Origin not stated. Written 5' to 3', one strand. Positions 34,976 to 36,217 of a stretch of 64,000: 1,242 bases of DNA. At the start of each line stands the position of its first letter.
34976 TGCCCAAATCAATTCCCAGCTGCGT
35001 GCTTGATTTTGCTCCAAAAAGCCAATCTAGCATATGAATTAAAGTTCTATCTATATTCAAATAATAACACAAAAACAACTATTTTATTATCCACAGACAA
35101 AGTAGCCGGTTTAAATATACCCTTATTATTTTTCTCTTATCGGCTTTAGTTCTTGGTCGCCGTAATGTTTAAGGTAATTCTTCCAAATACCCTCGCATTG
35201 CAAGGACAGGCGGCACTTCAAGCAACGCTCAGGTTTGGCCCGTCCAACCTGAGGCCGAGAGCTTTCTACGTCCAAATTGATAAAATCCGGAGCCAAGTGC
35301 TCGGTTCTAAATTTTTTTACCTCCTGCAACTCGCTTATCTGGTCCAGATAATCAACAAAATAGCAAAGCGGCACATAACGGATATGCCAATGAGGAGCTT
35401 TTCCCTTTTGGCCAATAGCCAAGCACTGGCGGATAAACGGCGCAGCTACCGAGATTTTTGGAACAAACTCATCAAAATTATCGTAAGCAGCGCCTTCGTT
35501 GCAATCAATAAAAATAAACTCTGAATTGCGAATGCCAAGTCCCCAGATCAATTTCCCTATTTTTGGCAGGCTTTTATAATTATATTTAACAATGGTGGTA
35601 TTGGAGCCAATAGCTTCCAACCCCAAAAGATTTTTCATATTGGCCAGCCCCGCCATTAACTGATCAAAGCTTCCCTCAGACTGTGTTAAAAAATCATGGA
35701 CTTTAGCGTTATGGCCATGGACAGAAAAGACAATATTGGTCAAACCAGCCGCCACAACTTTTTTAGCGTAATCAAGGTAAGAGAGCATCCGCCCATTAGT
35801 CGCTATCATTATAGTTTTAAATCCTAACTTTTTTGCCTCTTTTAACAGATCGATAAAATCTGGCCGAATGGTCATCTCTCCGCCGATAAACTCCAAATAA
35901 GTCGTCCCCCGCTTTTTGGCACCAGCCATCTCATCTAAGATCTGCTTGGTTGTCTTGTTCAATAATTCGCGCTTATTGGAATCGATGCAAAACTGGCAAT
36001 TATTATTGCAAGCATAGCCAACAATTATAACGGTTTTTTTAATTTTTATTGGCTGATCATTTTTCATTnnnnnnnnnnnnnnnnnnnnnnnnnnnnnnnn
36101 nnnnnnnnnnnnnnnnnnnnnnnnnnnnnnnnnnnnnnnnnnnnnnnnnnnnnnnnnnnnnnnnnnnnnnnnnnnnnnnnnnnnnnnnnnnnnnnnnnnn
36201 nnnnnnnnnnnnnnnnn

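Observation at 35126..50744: Co-directional array of 10 radical SAM (PqqE/anSME-like SPASM/twitch) genes with GT-C, GT4, an A24 peptidase fusion and unknowns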

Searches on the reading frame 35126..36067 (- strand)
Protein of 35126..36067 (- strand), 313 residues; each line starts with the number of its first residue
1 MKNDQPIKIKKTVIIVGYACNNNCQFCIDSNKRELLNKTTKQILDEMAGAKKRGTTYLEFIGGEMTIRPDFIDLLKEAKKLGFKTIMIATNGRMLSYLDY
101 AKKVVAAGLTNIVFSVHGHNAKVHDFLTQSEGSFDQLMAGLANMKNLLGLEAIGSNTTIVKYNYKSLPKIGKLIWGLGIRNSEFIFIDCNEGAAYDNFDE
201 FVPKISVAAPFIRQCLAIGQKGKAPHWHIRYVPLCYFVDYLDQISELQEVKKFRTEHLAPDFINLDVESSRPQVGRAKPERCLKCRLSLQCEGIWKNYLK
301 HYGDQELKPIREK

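Call 5: search_protein_families(library=pfam, proteins=[window:35126-36067:-], max_evalue=0.01)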
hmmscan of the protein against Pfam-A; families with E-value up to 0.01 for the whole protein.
window:35126-36067:- (313 aa): 1 family
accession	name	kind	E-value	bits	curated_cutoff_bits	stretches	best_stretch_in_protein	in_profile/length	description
PF04055.27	Radical_SAM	-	1.5e-19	71.2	29.5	1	14-161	1-152/166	Radical SAM superfamily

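Call 7: search_protein_families(library=ncbifam, proteins=[window:35126-36067:-], max_evalue=0.01)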
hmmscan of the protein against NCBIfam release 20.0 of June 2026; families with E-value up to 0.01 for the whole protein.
window:35126-36067:- (313 aa): 54 families (the best 25 are shown)
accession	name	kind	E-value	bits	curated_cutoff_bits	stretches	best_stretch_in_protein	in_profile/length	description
NF038332.1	rSAM_rare_HxsC4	exception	1.7e-45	155.6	500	1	11-310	15-335/335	radical SAM protein HxsC4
TIGR03977.1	rSAM_pair_HxsC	equivalog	3.6e-21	75.3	267.9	1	12-202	27-219/292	His-Xaa-Ser system radical SAM maturase HxsC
TIGR04466.1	rSAM_BlsE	equivalog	8.1e-20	71.5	400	1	14-200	7-188/327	cytosylglucuronate decarboxylase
TIGR02668.1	moaA_archaeal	equivalog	2.4e-18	66.2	325.25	1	9-174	9-173/303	GTP 3',8-cyclase MoaA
TIGR04545.1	rSAM_ahbD_hemeb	equivalog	3.1e-18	66.3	500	1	17-197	7-184/339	heme b synthase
TIGR04055.1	rSAM_NirJ2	equivalog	8.2e-17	61.7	500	1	19-187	9-174/326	putative heme d1 biosynthesis radical SAM protein NirJ2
TIGR04317.1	W_rSAM_matur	equivalog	1.6e-16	60.4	380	1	9-180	3-177/349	tungsten cofactor oxidoreductase radical SAM maturase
NF001199.0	PRK00164.2-1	equivalog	1.9e-16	60.1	231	1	9-168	11-169/308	GTP 3',8-cyclase MoaA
TIGR04053.2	TIGR04053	equivalog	3.5e-16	59.4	395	1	18-187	16-187/366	TIGR04053 family radical SAM/SPASM domain-containing protein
TIGR04054.1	rSAM_NirJ1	equivalog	7.9e-16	57.6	650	1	16-175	42-198/387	putative heme d1 biosynthesis radical SAM protein NirJ1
TIGR04347.1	pseudo_SAM_Halo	equivalog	2.7e-14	53.3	525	1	15-188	43-213/390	TIGR04347 family pseudo-SAM/SPASM protein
NF045646.2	rSAM_Se_TrsS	equivalog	5.5e-14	51.6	490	1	13-128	89-207/441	radical SAM (seleno)protein TrsS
TIGR02666.1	moaA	equivalog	5.9e-14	51.8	284.05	1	16-165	16-171/336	GTP 3',8-cyclase MoaA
TIGR04546.1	rSAM_ahbC_deAc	equivalog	7.3e-14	51.4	650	1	16-175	45-201/390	12,18-didecarboxysiroheme deacetylase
NF045574.1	sacti_mat_StsB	exception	1.1e-13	50.9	625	1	15-183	101-265/466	StsB family radical SAM/SPASM domain sactipeptide maturase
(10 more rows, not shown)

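Call 13: find_homologous_proteins(query=window:35126-36067:-, max_evalue=1e-10)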
Query window:35126-36067:- (313 aa): 736 proteins with E <= 1e-10 among 1711 candidates; the best 120 are listed.
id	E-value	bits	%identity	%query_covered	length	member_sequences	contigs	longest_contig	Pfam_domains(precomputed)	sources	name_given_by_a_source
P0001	2.1e-212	722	100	100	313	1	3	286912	PF04055.28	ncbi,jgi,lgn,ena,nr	ncbi:MAG TPA: radical SAM protein [Candidatus Portnoybacteria bacterium]|nr:radical SAM protein [Can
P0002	1.8e-157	541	75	99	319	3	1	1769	PF04055.28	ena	-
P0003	3.3e-157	540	73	100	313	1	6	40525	PF04055.28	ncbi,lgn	-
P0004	2.1e-153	528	73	99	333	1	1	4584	PF04055.28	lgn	-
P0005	2.7e-153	528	73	99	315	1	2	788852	PF04055.28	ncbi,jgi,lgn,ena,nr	ncbi:MAG: radical SAM protein [Candidatus Portnoybacteria bacterium]|nr:radical SAM protein [Candida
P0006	4.6e-152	524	72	99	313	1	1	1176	PF04055.28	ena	-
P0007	5.0e-150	517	71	99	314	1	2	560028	PF04055.28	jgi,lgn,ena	-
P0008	2.1e-149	515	69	96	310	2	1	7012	PF04055.28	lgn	-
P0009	3.7e-149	514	72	96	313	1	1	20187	PF04055.28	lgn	-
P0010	1.8e-148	512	72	97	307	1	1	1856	PF04055.28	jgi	-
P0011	9.5e-148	509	70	99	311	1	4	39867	PF04055.28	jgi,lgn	-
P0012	6.8e-146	503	69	98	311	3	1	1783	PF04055.28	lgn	-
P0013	2.0e-145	502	70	97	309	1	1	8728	PF04055.28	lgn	-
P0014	2.0e-145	502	70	98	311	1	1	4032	PF04055.28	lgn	-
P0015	3.5e-145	501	70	98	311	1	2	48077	PF04055.28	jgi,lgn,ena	-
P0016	7.0e-145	500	71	95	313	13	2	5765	PF04055.28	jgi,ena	-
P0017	6.9e-144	497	71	97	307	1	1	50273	PF04055.28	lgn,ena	-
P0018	1.3e-143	496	69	97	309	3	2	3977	PF04055.28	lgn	-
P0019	3.3e-143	495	68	98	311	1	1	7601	PF04055.28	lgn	-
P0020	6.1e-143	494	70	97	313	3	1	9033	PF04055.28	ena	-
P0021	9.6e-143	493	68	98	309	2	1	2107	PF04055.28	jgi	-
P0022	4.2e-142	491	69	96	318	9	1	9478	PF04055.28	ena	-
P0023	4.9e-142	491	70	99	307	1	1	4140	PF04055.28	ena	-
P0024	7.0e-142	490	70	99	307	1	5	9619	PF04055.28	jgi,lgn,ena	-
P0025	1.4e-141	489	70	96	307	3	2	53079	PF04055.28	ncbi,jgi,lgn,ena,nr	ncbi:radical SAM protein [Patescibacteria group bacterium]|nr:radical SAM protein [Patescibacteria g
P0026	2.9e-140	485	68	97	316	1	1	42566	PF04055.28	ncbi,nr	ncbi:MAG: radical SAM protein [Candidatus Portnoybacteria bacterium]|nr:radical SAM protein [Candida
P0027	4.1e-140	484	69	97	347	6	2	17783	PF04055.28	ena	-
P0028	4.4e-140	484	68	94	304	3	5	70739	PF04055.28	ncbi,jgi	-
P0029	7.4e-140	484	69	97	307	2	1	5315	PF04055.28,PF13353.12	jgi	-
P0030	7.8e-140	483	68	98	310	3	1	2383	PF04055.28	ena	-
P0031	1.1e-139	483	67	97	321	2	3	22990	PF04055.28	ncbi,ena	-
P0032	9.1e-139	480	69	97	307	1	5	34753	PF04055.28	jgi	-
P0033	2.0e-138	479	68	99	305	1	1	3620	PF04055.28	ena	-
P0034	2.2e-138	479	69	97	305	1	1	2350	PF04055.28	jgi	-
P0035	2.9e-138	478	68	97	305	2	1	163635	PF04055.28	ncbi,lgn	-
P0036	4.8e-138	478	67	97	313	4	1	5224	PF04055.28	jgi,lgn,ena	-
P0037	1.6e-137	476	67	95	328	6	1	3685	PF04055.28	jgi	-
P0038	1.6e-137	476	67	97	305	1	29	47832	PF04055.28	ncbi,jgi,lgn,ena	-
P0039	4.0e-137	475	67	99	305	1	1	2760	PF04055.28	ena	-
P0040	4.3e-137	474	67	97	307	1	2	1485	PF04055.28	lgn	-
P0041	5.1e-137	474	68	97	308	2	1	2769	PF04055.28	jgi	-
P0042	5.8e-137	474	66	97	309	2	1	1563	PF04055.28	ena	-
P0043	7.5e-137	474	67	97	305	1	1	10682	PF04055.28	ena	-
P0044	9.8e-137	473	67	97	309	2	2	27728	PF04055.28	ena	-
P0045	7.6e-136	470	67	99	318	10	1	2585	PF04055.28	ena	-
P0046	2.8e-135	468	67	97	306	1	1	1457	PF04055.28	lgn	-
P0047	4.5e-135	468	67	97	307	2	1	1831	PF04055.28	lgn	-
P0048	6.2e-135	467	66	96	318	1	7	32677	PF04055.28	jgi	-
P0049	6.7e-135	467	64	97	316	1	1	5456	PF04055.28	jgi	-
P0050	7.1e-135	467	66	97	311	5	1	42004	PF04055.28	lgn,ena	-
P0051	7.9e-135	467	66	94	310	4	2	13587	PF04055.28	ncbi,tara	tara:strand:+ start:2136 stop:3068 length:933 start_codon:yes stop_codon:yes gene_type:complete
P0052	8.0e-135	467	68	97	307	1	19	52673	PF04055.28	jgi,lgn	-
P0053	2.0e-134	466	67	99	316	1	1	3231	PF04055.28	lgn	-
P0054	2.1e-134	466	65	97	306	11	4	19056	PF04055.28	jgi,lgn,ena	-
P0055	3.8e-134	465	65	99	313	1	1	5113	PF04055.28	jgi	jgi:MoaA/NifB/PqqE/SkfB family radical SAM enzyme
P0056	4.7e-134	464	66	99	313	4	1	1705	PF04055.28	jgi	jgi:MoaA/NifB/PqqE/SkfB family radical SAM enzyme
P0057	1.4e-133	463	65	97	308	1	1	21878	PF04055.28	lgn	-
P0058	1.4e-133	463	67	97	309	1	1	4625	PF04055.28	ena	-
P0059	3.7e-133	462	65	97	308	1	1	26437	PF04055.28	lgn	-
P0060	4.5e-133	461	65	97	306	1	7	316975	PF04055.28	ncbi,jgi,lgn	jgi:MoaA/NifB/PqqE/SkfB family radical SAM enzyme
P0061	5.1e-133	461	66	97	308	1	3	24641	PF04055.28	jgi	-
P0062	5.9e-133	461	65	97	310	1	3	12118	PF04055.28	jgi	jgi:MoaA/NifB/PqqE/SkfB family radical SAM enzyme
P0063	5.9e-133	461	63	99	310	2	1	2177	PF04055.28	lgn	-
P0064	7.4e-133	461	66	97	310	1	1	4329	PF04055.28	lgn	-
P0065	1.0e-132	460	65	97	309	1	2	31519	PF04055.28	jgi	jgi:MoaA/NifB/PqqE/SkfB family radical SAM enzyme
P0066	1.6e-132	459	67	97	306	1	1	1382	PF04055.28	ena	-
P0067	2.0e-132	459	63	95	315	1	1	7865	PF04055.28,PF13353.12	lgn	-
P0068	3.2e-132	458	64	97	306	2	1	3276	PF04055.28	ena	-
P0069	3.6e-132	458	65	98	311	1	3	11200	PF04055.28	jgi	-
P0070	4.0e-132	458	64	98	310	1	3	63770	PF04055.28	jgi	-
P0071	6.7e-132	457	65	97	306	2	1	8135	PF04055.28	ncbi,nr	ncbi:radical SAM protein [Patescibacteria group bacterium]|nr:radical SAM protein [Patescibacteria g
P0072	1.3e-131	456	68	94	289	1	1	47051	PF04055.28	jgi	-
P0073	3.2e-131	455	65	99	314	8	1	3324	PF04055.28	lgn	-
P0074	3.9e-131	455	64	99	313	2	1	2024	PF04055.28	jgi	jgi:MoaA/NifB/PqqE/SkfB family radical SAM enzyme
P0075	4.3e-131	455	64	96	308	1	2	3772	PF04055.28,PF13353.12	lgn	-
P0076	4.6e-131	455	64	97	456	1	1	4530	PF04055.28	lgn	-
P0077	4.9e-131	455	65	98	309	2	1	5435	PF04055.28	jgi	-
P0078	6.6e-131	454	64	97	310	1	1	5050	PF04055.28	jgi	jgi:MoaA/NifB/PqqE/SkfB family radical SAM enzyme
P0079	8.1e-131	454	66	99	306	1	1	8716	PF04055.28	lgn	-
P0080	1.2e-130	453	64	97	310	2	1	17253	PF04055.28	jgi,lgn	-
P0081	1.6e-130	453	65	97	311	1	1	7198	PF04055.28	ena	-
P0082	2.1e-130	452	65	97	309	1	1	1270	PF04055.28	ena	-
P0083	2.4e-130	452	66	98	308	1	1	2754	PF04055.28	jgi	-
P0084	2.5e-130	452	66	97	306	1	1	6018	PF04055.28,PF13353.12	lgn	-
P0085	4.0e-130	452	65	97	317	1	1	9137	PF04055.28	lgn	-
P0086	7.0e-130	451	65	97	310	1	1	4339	PF04055.28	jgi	-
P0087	1.5e-129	450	64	98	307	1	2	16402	PF04055.28,PF13353.12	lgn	-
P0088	1.6e-129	450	64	97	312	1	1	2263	PF04055.28,PF13353.12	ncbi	-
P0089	3.3e-129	449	64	98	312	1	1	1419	PF04055.28,PF13353.12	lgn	-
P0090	4.3e-129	448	64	97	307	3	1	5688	PF04055.28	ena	-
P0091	7.0e-129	447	64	97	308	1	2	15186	PF04055.28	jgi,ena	-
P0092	8.5e-129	447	66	97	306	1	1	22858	PF04055.28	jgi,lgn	-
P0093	1.1e-128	447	63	97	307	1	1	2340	PF04055.28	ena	-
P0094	1.5e-128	446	65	98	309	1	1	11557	PF04055.28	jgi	jgi:MoaA/NifB/PqqE/SkfB family radical SAM enzyme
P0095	2.7e-128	446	64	97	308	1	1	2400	PF04055.28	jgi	-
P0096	4.5e-128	445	65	97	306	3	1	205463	PF04055.28,PF13353.12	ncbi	-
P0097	5.0e-128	445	63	95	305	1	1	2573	PF04055.28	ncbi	-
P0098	7.6e-128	444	65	97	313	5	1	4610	PF04055.28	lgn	-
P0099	8.3e-128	444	64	97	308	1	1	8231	PF04055.28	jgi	jgi:MoaA/NifB/PqqE/SkfB family radical SAM enzyme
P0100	8.3e-128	444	62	97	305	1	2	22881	PF04055.28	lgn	-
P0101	9.7e-128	444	63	97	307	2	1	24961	PF04055.28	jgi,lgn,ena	-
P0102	1.1e-127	444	66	98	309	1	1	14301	PF04055.28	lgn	-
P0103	1.5e-127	443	63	97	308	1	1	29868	PF04055.28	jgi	-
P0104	1.7e-127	443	63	97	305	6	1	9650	PF04055.28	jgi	-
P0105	2.1e-127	443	63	99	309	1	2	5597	PF04055.28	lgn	-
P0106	2.1e-127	443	64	96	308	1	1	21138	PF04055.28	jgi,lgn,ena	-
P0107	2.4e-127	442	64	94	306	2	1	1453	PF04055.28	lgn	-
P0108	2.5e-127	442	70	84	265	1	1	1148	PF04055.28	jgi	jgi:MoaA/NifB/PqqE/SkfB family radical SAM enzyme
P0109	2.5e-127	442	64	98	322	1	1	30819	PF04055.28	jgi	jgi:MoaA/NifB/PqqE/SkfB family radical SAM enzyme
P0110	4.4e-127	442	64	98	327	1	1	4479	PF04055.28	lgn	-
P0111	6.0e-127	441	63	97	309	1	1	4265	PF04055.28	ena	-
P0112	6.5e-127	441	63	97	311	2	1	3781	PF04055.28,PF13353.12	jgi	-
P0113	7.4e-127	441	63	97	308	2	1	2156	PF04055.28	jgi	jgi:MoaA/NifB/PqqE/SkfB family radical SAM enzyme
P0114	7.8e-127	441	65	97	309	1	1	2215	PF04055.28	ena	-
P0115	9.0e-127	441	65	97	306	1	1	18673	PF04055.28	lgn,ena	-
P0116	1.2e-126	440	63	94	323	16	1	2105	PF04055.28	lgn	-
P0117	1.7e-126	440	63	97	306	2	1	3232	PF04055.28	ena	-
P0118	2.0e-126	439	63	97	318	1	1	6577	PF04055.28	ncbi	-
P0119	2.3e-126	439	64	96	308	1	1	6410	PF04055.28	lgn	-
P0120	2.8e-126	439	63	96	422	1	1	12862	PF04055.28,PF02195.27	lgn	-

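Call 14: find_encoding_contigs(protein=P0005, flank=10000, max_places=2)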
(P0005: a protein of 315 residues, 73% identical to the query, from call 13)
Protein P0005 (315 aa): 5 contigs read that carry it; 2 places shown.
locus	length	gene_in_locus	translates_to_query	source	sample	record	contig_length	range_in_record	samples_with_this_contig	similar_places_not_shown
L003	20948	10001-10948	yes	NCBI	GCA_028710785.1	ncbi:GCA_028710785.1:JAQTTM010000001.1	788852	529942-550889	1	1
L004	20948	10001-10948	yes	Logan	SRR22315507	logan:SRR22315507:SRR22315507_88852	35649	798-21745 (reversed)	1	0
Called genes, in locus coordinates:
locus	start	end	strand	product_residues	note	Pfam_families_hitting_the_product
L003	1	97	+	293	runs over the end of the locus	PF00535:Glycos_transf_2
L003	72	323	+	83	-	-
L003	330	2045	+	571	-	PF02543:Carbam_trans_N, PF16861:Carbam_trans_C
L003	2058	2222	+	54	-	PF19451:DUF5989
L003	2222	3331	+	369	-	PF00657:Lipase_GDSL (faint), PF13472:Lipase_GDSL_2 (weak)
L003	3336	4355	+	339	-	PF04055:Radical_SAM, PF13186:SPASM (weak)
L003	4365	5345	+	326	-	PF04055:Radical_SAM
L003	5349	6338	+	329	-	PF04055:Radical_SAM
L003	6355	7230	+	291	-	PF04055:Radical_SAM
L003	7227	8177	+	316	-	PF04055:Radical_SAM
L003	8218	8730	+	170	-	PF25788:Ig_Rha78A_N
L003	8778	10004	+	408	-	-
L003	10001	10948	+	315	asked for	PF04055:Radical_SAM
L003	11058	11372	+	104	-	-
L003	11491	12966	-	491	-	-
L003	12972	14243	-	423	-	PF00501:AMP-binding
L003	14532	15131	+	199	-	PF01209:Ubie_methyltran, PF02353:CMAS, PF03848:TehB (weak), PF13489:Methyltransf_23, PF13847:Methyltransf_31, PF08241:Methyltransf_11, PF08242:Methyltransf_12, PF13649:Methyltransf_25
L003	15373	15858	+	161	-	PF02663:FmdE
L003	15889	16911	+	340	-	-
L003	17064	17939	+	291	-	-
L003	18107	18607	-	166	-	PF07331:TctB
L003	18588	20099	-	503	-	PF01970:TctA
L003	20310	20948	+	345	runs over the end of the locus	PF09084:NMT1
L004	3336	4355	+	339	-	PF04055:Radical_SAM, PF13186:SPASM (weak)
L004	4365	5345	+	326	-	PF04055:Radical_SAM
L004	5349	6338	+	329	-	PF04055:Radical_SAM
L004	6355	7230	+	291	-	PF04055:Radical_SAM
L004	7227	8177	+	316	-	PF04055:Radical_SAM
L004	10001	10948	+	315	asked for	PF04055:Radical_SAM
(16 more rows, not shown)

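Call 15: find_encoding_contigs(protein=P0060, flank=10000, max_places=2)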
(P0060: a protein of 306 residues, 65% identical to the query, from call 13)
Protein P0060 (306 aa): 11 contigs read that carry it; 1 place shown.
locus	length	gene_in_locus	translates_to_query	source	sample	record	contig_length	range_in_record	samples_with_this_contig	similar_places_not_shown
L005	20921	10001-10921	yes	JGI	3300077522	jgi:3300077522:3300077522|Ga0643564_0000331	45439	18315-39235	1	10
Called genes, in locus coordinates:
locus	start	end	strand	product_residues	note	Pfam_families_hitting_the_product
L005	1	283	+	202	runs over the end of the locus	PF01300:Sua5_yciO_yrdC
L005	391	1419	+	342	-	PF04055:Radical_SAM, PF13186:SPASM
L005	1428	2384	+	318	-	PF01408:GFO_IDH_MocA, PF02894:GFO_IDH_MocA_C, PF22725:GFO_IDH_MocA_C3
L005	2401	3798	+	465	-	PF04055:Radical_SAM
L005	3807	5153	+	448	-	PF04055:Radical_SAM, PF13353:Fer4_12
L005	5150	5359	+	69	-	-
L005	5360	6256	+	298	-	PF04055:Radical_SAM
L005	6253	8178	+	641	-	PF04055:Radical_SAM, PF13353:Fer4_12 (faint), PF04055:Radical_SAM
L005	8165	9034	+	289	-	PF04055:Radical_SAM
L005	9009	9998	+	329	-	-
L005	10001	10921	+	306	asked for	PF04055:Radical_SAM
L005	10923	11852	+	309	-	PF04055:Radical_SAM, PF13353:Fer4_12 (weak)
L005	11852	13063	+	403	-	-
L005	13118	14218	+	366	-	PF25788:Ig_Rha78A_N (weak), PF18911:PKD_4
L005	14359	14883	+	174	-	-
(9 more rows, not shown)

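Call 21: find_related_loci(query=A2, collection=genome_contigs, flank=10000)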
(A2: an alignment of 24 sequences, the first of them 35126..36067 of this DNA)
Query A2 (313 aa) in genome_contigs; peptide patterns used: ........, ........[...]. (x = any residue, [..] = any of these).
287 stretches matched a pattern; 241 encode a relative of the query (tblastn E <= 1e-3); the best 80 are kept; 79 distinct loci.
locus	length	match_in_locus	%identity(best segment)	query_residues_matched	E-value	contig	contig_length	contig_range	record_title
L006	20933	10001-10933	75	1-311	1e-161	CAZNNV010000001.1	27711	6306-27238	MAG TPA_asm: uncultured Candidatus Saccharibacteria bacterium isolate SRP050083_co1_313 genome assembly, contig: NODE_61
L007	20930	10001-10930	73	1-310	9e-159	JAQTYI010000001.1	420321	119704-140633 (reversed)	MAG: Candidatus Portnoybacteria bacterium isolate STC_33 NODE_23_length_420321_cov_6.434135_Sandtown_C, whole genome sho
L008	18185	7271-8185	67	6-310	1e-144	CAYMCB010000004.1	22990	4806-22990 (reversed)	MAG TPA_asm: uncultured Candidatus Saccharibacteria bacterium isolate binchicken_co265_335 genome assembly, contig: NODE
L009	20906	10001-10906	68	8-310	2e-142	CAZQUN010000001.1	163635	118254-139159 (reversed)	MAG TPA_asm: uncultured Candidatus Saccharibacteria bacterium isolate SRP167671_co2_124 genome assembly, contig: NODE_83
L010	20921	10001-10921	67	1-310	6e-140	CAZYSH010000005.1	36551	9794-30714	MAG TPA_asm: uncultured Candidatus Saccharibacteria bacterium isolate binchicken_co330_129 genome assembly, contig: NODE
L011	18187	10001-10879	68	17-310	2e-139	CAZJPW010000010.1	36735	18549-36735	MAG TPA_asm: uncultured Candidatus Saccharibacteria bacterium isolate binchicken_co330_86 genome assembly, contig: NODE_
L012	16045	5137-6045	65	8-311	4e-138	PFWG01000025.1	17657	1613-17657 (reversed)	MAG: Candidatus Portnoybacteria bacterium CG_4_9_14_3_um_filter_43_11 CG_4_9_14_3_um_filter_150_scaffold_6308_c, whole g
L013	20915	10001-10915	65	1-310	2e-135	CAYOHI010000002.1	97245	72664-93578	MAG TPA_asm: uncultured Candidatus Saccharibacteria bacterium isolate SRP200020_co1_324 genome assembly, contig: NODE_21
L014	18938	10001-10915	66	1-310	2e-135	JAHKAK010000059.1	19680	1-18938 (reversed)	MAG: Patescibacteria group bacterium isolate Undefined_mixed_planktonic.mb.35 Undefined_mixed_pl.mb.35_k141_689745, whol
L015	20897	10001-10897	67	13-311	2e-135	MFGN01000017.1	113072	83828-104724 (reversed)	MAG: Candidatus Falkowbacteria bacterium RIFOXYD12_FULL_34_57 rifoxyd3_full_scaffold_30, whole genome shotgun sequence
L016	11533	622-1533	66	8-311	3e-133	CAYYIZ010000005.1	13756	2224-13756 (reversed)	MAG TPA_asm: uncultured Candidatus Saccharibacteria bacterium isolate binchicken_co34_538 genome assembly, contig: NODE_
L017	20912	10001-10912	65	8-311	4e-132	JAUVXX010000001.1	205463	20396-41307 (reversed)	MAG: bacterium isolate CSMAG_1227 CSMAG_1227_k141_1278190_length_205463_cov_12.0544, whole genome shotgun sequence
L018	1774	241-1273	64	8-312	7e-139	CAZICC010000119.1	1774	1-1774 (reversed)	MAG TPA_asm: uncultured Candidatus Saccharibacteria bacterium isolate binchicken_co209_21 genome assembly, contig: NODE_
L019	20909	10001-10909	65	8-310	2e-128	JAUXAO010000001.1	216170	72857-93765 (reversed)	MAG: bacterium isolate CSMAG_2764 CSMAG_2764_k141_549021_length_216170_cov_39.9037, whole genome shotgun sequence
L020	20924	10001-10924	62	8-311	2e-128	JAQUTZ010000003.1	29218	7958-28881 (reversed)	MAG: Candidatus Paceibacterota bacterium isolate STD2_131 NODE_5594_length_29218_cov_28.404730_Sandtown_D2, whole genome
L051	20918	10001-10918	56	8-313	2e-115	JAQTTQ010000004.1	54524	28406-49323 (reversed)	MAG: Candidatus Omnitrophota bacterium isolate STB_44 NODE_1208_length_54524_cov_7.512216_Sandtown_B, whole genome shotg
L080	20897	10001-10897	50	11-311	4e-99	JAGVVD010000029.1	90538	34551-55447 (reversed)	MAG: Elusimicrobia bacterium isolate WAS_Bin_5 WAS_Bin_5_scaffold_56, whole genome shotgun sequence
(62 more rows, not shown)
